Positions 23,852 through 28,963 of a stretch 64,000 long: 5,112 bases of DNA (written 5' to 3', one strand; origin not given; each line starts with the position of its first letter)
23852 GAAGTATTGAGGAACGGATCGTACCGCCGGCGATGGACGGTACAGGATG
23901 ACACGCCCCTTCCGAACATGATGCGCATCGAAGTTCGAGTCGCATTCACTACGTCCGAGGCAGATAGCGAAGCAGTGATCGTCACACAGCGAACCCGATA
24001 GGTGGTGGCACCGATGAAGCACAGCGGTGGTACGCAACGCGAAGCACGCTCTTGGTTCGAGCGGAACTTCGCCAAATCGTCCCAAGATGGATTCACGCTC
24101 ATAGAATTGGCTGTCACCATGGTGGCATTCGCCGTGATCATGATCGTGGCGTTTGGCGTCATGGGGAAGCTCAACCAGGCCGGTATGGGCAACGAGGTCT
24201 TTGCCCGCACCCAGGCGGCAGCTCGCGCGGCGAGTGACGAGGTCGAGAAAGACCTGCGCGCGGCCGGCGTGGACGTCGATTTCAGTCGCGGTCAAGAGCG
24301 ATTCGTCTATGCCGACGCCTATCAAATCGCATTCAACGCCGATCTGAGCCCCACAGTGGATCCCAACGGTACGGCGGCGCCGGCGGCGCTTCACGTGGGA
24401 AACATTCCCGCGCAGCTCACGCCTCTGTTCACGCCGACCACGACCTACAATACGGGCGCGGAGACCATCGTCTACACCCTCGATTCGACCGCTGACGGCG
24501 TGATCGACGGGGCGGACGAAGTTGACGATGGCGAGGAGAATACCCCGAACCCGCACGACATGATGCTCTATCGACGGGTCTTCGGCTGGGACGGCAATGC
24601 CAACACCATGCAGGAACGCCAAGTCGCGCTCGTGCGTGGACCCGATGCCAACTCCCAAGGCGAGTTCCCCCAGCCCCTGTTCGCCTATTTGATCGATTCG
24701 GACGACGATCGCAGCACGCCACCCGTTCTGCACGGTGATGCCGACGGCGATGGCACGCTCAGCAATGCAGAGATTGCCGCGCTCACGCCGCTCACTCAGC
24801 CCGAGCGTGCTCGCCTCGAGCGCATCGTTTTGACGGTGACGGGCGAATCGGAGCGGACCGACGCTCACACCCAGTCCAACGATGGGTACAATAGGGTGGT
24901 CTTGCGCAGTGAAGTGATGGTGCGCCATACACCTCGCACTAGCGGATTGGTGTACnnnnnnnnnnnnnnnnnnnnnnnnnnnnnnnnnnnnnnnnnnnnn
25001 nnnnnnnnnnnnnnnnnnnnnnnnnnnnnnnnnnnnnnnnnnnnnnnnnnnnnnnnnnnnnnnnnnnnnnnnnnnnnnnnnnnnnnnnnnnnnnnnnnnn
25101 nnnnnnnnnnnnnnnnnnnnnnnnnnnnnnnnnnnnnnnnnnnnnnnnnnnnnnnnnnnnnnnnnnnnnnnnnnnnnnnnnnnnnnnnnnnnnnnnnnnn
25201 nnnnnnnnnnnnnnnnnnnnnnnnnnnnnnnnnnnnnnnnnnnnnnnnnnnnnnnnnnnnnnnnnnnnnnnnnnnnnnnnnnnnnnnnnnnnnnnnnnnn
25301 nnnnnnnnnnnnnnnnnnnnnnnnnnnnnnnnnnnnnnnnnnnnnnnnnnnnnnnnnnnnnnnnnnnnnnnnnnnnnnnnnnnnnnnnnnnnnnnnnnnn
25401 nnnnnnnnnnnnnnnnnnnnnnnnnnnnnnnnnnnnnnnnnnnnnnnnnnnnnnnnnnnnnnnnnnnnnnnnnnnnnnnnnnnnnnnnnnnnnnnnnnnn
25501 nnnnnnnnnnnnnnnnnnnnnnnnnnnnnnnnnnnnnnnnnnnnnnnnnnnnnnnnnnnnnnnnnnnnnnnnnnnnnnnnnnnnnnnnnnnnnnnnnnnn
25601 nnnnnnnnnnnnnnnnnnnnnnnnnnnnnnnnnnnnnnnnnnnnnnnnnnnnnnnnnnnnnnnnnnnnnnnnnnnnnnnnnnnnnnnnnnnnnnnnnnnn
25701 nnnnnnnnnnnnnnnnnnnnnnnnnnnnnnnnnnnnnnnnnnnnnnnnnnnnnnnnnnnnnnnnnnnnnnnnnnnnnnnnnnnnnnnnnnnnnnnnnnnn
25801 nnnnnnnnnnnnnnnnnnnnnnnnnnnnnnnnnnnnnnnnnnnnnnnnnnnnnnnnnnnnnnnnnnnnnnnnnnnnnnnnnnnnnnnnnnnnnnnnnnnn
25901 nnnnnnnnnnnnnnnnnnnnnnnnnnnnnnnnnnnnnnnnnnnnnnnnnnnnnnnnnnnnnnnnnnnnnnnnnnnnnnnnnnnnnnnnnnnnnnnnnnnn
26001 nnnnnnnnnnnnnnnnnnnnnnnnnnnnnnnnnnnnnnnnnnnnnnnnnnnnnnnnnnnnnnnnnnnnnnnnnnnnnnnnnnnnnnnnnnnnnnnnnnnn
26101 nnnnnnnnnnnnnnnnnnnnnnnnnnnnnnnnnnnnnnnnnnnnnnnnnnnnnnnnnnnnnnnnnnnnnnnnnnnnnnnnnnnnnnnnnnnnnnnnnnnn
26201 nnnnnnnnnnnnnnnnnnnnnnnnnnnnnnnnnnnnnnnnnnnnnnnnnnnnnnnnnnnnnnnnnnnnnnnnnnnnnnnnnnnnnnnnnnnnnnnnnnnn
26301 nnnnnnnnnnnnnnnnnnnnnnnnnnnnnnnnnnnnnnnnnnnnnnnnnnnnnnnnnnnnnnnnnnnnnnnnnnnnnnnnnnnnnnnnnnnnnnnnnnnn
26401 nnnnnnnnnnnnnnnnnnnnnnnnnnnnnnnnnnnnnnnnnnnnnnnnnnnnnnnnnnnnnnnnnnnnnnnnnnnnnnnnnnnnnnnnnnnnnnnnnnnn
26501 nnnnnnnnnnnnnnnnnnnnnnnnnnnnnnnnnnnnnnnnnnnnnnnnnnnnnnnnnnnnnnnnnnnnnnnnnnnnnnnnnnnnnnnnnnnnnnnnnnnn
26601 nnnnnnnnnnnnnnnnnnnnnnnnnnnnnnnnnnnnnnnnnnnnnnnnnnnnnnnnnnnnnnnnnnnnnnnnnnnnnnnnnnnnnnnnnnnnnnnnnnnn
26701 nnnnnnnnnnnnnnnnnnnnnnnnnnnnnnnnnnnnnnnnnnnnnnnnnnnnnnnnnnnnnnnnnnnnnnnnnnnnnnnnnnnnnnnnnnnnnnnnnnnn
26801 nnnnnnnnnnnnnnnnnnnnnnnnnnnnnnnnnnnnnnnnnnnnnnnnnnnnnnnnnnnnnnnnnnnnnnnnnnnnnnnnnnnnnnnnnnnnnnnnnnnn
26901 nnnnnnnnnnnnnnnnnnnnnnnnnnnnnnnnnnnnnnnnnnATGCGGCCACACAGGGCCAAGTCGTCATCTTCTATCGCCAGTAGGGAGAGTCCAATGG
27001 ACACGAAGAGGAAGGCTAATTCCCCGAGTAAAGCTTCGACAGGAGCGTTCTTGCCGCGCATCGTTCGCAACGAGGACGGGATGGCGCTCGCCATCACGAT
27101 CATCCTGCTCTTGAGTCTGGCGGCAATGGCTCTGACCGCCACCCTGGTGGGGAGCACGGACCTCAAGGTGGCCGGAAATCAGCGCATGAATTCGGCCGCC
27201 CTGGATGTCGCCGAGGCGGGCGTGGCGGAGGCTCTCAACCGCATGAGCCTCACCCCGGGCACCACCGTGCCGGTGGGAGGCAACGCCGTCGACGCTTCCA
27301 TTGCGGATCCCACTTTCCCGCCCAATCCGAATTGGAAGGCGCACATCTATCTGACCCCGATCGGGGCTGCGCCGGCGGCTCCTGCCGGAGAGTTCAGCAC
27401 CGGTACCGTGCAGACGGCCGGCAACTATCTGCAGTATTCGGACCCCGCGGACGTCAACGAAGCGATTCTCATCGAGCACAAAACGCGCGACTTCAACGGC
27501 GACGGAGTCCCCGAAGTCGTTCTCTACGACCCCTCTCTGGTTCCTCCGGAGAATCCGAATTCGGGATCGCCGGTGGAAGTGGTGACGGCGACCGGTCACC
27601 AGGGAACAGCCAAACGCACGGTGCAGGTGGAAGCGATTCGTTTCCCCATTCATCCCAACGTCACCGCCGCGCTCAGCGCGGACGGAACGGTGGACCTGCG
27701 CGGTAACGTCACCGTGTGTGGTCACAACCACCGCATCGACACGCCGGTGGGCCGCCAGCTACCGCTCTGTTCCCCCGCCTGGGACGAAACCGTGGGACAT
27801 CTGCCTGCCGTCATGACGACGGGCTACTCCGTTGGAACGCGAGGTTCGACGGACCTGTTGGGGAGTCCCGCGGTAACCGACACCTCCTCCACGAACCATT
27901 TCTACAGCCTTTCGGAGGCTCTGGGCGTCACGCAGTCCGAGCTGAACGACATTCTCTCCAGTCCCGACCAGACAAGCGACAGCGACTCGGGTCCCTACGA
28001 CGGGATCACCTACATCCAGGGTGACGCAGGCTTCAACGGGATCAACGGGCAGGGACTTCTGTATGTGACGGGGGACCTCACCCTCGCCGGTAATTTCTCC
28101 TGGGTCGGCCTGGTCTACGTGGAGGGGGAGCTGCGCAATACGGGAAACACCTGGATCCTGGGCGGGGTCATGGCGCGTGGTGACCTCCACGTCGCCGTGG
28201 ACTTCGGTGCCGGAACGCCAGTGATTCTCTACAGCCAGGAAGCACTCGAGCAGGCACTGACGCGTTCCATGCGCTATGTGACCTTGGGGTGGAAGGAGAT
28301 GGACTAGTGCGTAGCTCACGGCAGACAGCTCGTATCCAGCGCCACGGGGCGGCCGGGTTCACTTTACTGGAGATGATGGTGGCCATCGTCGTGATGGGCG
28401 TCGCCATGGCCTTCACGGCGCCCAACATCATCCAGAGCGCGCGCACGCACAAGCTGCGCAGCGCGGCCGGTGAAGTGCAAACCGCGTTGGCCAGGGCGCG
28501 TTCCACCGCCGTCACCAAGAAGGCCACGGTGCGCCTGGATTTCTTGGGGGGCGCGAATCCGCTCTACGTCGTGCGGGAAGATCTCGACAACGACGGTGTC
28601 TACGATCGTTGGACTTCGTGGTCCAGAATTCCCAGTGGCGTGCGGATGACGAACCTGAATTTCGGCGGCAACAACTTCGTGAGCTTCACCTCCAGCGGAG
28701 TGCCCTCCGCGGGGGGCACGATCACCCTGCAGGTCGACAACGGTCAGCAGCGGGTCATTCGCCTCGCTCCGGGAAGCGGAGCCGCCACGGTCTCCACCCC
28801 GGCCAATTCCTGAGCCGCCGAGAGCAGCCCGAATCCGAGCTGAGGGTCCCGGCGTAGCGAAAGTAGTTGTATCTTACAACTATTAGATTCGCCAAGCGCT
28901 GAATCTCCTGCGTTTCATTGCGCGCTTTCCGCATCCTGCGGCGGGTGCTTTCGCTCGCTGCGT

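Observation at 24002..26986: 994-aa pseudopilin covalently fused to SdrD-B-like repeats and an FG-GAP/VCBS beta-propeller (pilin-anchored adhesin?)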

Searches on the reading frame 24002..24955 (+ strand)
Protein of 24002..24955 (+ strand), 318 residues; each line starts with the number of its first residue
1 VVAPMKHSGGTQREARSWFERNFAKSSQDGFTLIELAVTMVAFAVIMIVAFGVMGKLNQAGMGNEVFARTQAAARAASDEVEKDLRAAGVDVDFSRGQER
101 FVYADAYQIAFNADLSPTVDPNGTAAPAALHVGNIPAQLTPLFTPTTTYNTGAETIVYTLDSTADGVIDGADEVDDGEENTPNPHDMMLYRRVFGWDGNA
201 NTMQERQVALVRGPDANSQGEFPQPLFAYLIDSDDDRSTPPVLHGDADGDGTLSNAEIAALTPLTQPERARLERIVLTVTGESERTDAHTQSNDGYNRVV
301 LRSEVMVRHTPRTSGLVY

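Call 33: search_solved_structures(query=A2, max_evalue=10, show_alignments=2)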
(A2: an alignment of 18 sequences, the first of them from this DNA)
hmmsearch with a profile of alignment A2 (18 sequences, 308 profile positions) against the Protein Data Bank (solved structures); distinct sequences matched with E-value up to 10: 16.
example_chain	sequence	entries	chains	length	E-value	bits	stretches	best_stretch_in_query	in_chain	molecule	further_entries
9egp_A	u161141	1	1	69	0.00035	22.9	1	10-54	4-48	Geopilin domain 1 protein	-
7tgg_A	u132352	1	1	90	0.001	21.4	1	8-52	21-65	Geopilin domain 1 protein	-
9lab_B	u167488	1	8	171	0.0018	20.6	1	12-51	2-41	MSHA major pilin subunit MshA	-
9laa_A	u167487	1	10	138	0.0048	19.2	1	9-50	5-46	Type IV pilin protein PilA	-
8pfb_G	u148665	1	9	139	0.017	17.4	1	17-56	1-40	Type IV pilin PilE1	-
8qqj_J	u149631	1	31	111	0.028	16.7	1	17-63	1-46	Type IV narrow pilus major component PilA5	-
6xxe_A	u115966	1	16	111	0.029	16.7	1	17-63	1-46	Uncharacterized protein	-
5g23_A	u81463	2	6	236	0.091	15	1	13-77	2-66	TYPE-IV LIKE PILIN TTHA1219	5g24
1e79_H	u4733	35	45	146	0.46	12.7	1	81-116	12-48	ATP SYNTHASE DELTA CHAIN | BOVINE MITOCHONDRIAL F1-ATPASE | ATP SYNTHASE SUBUNIT DELTA, MITOCHONDRIAL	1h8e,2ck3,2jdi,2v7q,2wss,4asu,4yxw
2m7g_A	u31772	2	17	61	0.55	12.4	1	17-52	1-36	Geopilin domain 1 protein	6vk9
3vdz_A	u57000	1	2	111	0.64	12.2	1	220-282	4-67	Ubiquitin-40S ribosomal protein S27a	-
2w6h_H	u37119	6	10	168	0.72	12.1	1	81-116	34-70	ATP SYNTHASE SUBUNIT DELTA, MITOCHONDRIAL | F1-ATPASE DELTA SUBUNIT | ATP synthase F(1) complex subunit delta, mitochondrial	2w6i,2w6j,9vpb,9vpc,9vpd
6tt7_H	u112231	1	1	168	1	11.5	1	81-116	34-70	ATP synthase F1 subunit delta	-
8tj2_C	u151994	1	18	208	1.4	11.1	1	17-55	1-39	Type IV major pilin protein PilA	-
8jw0_m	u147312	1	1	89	1.4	11.1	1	10-43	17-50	Photosystem I PsaM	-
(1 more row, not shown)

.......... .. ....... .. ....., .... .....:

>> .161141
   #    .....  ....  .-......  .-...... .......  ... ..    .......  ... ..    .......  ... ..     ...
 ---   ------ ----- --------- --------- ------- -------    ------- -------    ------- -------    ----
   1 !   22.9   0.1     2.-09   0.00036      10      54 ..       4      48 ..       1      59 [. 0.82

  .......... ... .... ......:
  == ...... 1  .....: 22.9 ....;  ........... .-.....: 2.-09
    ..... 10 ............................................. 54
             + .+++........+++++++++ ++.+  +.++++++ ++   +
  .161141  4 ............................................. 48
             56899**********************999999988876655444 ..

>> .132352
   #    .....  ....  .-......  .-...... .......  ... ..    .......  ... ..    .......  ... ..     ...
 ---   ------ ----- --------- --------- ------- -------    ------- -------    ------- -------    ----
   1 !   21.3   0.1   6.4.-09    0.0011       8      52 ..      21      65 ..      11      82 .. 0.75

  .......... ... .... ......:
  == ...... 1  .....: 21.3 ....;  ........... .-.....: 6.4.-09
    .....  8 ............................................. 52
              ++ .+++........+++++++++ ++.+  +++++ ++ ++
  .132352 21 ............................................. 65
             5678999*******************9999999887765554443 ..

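Call 41: predict_structure(alignment_id=A2)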
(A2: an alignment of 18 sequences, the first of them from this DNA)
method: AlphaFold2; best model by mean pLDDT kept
length: 318 residues; sequences in the alignment: 18
mean_pLDDT: 82.8   pTM: 0.75
mean pLDDT of the five models: 82.8, 82.6, 81.7, 81.2, 80.6
residues with pLDDT >= 90: 151; 70-90: 112; 50-70: 31; < 50: 24
segments of 3 or more residues with pLDDT < 50: 1-3, 7-10, 25-30, 311-317
pLDDT, mean of each block of 10 residues (from residue 1): 48 53 50 74 86 79 85 93 91 87 96 70 65 90 90 92 88 78 90 91 93 93 95 86 94 95 93 94 88 89 82 45
secondary structure, 60 per line:
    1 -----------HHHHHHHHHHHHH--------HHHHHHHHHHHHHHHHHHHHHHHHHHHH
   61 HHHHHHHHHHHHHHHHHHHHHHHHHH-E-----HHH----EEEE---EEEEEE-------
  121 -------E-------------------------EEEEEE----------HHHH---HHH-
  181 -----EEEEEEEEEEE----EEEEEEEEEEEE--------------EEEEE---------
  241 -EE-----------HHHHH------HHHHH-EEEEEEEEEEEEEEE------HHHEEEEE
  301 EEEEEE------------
elements in order: H12-24 H33-86 E101-104 E108-113 E154-159 H170-173 E186-196 E201-212 E227-231 H255-259 H266-270 E272-286 E296-306

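Call 44: fold_search(model_id=the predicted structure, library=pdb)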
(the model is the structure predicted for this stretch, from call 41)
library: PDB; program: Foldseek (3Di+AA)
matches with E <= 10: 421; with E <= 0.001: 0
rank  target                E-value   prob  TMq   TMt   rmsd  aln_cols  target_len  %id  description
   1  5g23_D                1.4e-01  0.16  0.15  0.23  14.6       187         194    8  Type IV-like pilin TTHA1219 from Thermus thermophilus (released 2016-09-14)
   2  1h54_B                4.2e-01  0.02  0.08  0.04  18.5       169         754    7  Maltose phosphorylase from Lactobacillus brevis (released 2001-09-05)
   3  7uik_p                4.4e-01  0.06  0.11  0.05  14.0       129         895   11  Mediator-PIC Early (Tail A + Upstream DNA & Activator) (released 2023-03-01)
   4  8gj5_B                4.7e-01  0.01  0.08  0.09  20.2       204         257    8  fungal pcna and peptidomimetic (released 2024-01-24)
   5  4r99_A                6.7e-01  0.03  0.11  0.11  18.4       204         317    8  Crystal structure of a uricase from Bacillus fastidious (released 2015-05-27)
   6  8v4x_F                7.1e-01  0.04  0.12  0.11  11.6       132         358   17  Structure of MALT1 in complex with an allosteric inhibitor (released 2024-05-01)
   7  5yja_B                7.1e-01  0.03  0.11  0.11  17.8       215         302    6  Crystal structure of highly active BTUO mutant P287G without dehydration (released 2018-10-10)
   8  7lfn_A                7.1e-01  0.02  0.10  0.13  17.7       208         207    9  Structure of Hyperglycosylated Human IgG1 Fc (Fc267_329) (released 2021-01-27)
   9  5yja_C                7.5e-01  0.02  0.11  0.11  19.8       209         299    8  Crystal structure of highly active BTUO mutant P287G without dehydration (released 2018-10-10)
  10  5exc_bb               7.9e-01  0.03  0.10  0.17  15.4       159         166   12  Photoconverted red fluorescent protein DendRFP (released 2016-08-03)
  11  4ztd_A                9.4e-01  0.01  0.08  0.09  19.4       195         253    8  Crystal Structure of Human PCNA in complex with a TRAIP peptide (released 2015-12-16)
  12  6a4m                  1.0e+00  0.03  0.12  0.13  18.9       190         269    8  Structure of urate oxidase from Bacillus subtilis 168 (released 2019-06-26)
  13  4hmc                  1.0e+00  0.02  0.09  0.06  18.4       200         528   12  Crystal structure of cold-adapted chitinase from Moritella marina (released 2013-05-01)
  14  9mkc_B                1.1e+00  0.02  0.11  0.10  17.9       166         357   16  Crystal structure of MALT1 in complex with an allosteric inhibitor (released 2025-10-29)
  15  8dr4_F                1.1e+00  0.02  0.09  0.11  18.8       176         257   10  Open state of RFC:PCNA bound to a 3' ss/dsDNA junction (DNA2) without NTD (released 2022-08-17)
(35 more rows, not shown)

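Call 59: search_protein_representatives(alignment_id=A2)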
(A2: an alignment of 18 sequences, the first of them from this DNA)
Query: 18 sequences, 308 profile positions. Proteins with E-value up to 0.001 (for the whole library): 23672; up to 1e-10: 743; up to 1e-30: 92. The best 150 are listed.
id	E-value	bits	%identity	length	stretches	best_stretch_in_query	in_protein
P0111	3.4e-117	407.3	-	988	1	8-307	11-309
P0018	9.9e-116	402.5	-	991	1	7-308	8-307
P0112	4.8e-112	390.4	-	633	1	9-308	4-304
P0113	2.0e-109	381.8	-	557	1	11-308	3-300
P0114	1.1e-108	379.4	-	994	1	7-308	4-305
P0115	2.5e-103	361.8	-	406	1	12-307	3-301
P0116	1.1e-101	356.3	-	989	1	13-307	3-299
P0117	7.4e-101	353.6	-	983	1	12-307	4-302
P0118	6.3e-100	350.6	-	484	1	1-278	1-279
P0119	1.3e-98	346.2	-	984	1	10-305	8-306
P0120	4.6e-98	344.5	-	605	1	13-307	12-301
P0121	1.0e-96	340.0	-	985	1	8-307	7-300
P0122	1.2e-95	336.6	-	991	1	11-306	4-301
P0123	8.2e-89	314.1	-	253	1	8-246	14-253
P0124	1.5e-83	296.8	-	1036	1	12-303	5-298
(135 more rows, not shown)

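Call 61: search_protein_families(library=pfam, alignment_id=A3, max_evalue=0.0001)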
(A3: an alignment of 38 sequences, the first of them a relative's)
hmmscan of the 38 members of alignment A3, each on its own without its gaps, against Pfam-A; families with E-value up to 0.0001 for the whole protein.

A. member 1, P0126 (795 aa): 2 families
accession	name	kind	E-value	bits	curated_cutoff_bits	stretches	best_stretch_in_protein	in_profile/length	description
PF17210.9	SdrD_B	-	6.8e-10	39.6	29.7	0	396-470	6-76/112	SdrD B-like domain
PF07963.17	N_methyl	-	3.9e-08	33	21.2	1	2-25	3-26/27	Prokaryotic N-terminal methylation motif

B. families by the number of members that match (of 38 scanned): 18 families
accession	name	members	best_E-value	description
PF07963.17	N_methyl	35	9.1e-10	Prokaryotic N-terminal methylation motif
PF17210.9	SdrD_B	12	2.4e-13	SdrD B-like domain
PF13620.12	CarboxypepD_reg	5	9.3e-09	Carboxypeptidase regulatory-like domain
PF02369.22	Big_1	4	2.8e-31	Bacterial Ig-like domain (group 1)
PF13517.12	FG-GAP_3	4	7.9e-11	FG-GAP-like repeat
PF01839.29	FG-GAP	4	7.3e-10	FG-GAP repeat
PF13715.12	CarbopepD_reg_2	4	2.1e-06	CarboxypepD_reg-like domain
PF09134.16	Invasin_D3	3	4.4e-32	Invasin, domain 3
PF02368.24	Big_2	3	4.5e-14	Bacterial Ig-like domain (group 2)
PF15902.12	Sortilin-Vps10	1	1.4e-10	Sortilin, neurotensin receptor 3,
PF06832.18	BiPBP_C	1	7.9e-09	Penicillin-Binding Protein C-terminus Family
PF14870.12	PSII_BNR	1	8.5e-09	Photosynthesis system II assembly factor YCF48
PF00041.27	fn3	1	8e-08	Fibronectin type III domain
PF11773.13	ComGE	1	1.1e-05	Competence system putative prepilin ComGE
PF23743.1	Beta-prop_BBS7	1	1.6e-05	BBS7 beta-propeller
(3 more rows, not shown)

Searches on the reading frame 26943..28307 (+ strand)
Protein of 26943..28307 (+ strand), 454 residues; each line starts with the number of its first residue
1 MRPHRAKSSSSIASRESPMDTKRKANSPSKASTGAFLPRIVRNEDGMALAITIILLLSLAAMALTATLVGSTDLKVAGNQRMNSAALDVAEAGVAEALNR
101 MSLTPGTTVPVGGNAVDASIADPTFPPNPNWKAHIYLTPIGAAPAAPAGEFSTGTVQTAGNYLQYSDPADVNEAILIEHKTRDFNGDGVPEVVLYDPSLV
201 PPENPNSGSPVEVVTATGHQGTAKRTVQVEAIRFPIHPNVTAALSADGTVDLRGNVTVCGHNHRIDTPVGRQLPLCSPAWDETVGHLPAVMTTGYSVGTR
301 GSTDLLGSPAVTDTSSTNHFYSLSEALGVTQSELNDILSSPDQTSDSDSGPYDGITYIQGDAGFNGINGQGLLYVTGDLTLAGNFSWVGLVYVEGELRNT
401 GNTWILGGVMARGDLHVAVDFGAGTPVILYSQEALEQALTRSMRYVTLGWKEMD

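Call 5: search_protein_families(library=pfam, proteins=[window:26943-28307:+], max_evalue=0.01)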
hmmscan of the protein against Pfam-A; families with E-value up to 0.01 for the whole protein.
window:26943-28307:+ (454 aa): 1 family
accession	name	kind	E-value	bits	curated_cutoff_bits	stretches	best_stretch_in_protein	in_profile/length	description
PF14341.11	PilX_N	-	0.0012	19.3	25.5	1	46-95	2-51/51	PilX N-terminal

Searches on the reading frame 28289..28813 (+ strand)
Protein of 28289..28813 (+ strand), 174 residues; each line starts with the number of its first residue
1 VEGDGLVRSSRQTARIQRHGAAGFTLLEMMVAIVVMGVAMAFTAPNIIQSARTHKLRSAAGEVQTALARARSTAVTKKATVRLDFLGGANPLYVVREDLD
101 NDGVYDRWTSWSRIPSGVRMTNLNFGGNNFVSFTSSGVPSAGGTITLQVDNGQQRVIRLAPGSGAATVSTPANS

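Call 5: search_protein_families(library=pfam, proteins=[window:28289-28813:+], max_evalue=0.01)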
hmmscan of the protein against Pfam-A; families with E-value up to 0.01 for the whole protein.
window:28289-28813:+ (174 aa): 2 families
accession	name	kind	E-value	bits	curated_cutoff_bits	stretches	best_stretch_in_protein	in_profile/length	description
PF12019.13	GspH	-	1.2e-09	39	21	1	59-160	1-105/108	Type II transport protein GspH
PF07963.17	N_methyl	-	1.8e-07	30.9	21.2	1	20-42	3-25/27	Prokaryotic N-terminal methylation motif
